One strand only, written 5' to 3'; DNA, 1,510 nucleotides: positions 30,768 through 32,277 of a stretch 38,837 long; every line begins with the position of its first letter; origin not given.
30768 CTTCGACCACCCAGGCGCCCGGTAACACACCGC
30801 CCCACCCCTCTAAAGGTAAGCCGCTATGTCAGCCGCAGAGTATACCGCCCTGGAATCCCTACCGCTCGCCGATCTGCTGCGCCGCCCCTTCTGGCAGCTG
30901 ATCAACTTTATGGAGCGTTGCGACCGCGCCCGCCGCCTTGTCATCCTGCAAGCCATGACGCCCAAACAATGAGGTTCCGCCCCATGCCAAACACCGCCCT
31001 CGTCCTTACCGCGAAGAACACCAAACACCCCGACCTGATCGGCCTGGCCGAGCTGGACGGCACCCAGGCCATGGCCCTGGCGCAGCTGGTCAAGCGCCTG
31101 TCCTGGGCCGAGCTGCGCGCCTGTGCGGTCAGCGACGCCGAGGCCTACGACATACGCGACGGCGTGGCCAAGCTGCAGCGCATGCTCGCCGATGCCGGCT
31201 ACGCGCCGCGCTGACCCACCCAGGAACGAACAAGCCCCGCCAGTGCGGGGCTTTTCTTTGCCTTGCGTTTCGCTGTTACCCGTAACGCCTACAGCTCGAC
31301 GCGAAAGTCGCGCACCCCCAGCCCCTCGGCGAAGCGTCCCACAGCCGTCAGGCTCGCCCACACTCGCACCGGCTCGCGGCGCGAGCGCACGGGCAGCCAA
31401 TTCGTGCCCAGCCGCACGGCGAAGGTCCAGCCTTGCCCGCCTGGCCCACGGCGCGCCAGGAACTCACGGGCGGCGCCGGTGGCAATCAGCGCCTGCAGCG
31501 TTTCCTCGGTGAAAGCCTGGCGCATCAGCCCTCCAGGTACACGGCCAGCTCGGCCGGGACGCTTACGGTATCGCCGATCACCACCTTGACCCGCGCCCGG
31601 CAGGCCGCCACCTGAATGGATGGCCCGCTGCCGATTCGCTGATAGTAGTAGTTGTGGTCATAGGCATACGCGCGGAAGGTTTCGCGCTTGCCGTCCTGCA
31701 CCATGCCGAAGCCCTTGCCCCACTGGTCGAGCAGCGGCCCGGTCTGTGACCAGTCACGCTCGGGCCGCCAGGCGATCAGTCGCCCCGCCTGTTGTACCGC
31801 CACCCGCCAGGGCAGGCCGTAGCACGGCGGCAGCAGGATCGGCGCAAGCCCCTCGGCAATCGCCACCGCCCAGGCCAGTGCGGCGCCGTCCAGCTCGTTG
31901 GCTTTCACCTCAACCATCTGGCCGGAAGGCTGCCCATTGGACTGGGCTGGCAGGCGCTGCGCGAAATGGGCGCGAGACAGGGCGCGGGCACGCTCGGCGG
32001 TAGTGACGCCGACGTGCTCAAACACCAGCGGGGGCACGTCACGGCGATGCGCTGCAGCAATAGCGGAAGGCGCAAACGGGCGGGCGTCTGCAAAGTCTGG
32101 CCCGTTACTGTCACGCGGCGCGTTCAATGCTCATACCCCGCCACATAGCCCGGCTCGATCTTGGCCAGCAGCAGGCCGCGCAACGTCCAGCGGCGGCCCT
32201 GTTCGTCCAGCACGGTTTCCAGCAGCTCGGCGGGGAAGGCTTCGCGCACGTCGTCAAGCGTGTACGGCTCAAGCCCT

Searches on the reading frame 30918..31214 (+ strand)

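Call 23: search_protein_families(library=pfam, proteins=[window:30918-31214:+], max_evalue=0.01)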
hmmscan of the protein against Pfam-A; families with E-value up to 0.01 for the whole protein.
window:30918-31214:+ (98 aa): 1 family
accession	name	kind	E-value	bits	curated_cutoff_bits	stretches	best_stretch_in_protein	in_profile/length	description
PF24806.1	DUF7706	-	1.4e-24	86.3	27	1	43-98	8-63/63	Family of unknown function (DUF7706)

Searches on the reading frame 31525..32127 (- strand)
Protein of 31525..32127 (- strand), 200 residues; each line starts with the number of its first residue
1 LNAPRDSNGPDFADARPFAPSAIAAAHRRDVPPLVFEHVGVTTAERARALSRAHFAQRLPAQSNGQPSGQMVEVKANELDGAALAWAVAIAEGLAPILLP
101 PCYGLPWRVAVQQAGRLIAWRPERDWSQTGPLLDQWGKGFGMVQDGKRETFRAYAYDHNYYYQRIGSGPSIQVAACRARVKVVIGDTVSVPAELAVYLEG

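Call 23: search_protein_families(library=pfam, proteins=[window:31525-32127:-], max_evalue=0.01)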
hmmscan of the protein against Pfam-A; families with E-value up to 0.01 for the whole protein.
window:31525-32127:- (200 aa): 1 family
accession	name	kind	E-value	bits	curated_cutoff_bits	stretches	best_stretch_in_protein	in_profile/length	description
PF10765.14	Phage_P22_NinX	-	6.1e-06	27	22.6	1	77-178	3-109/114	Bacteriophage P22, NinX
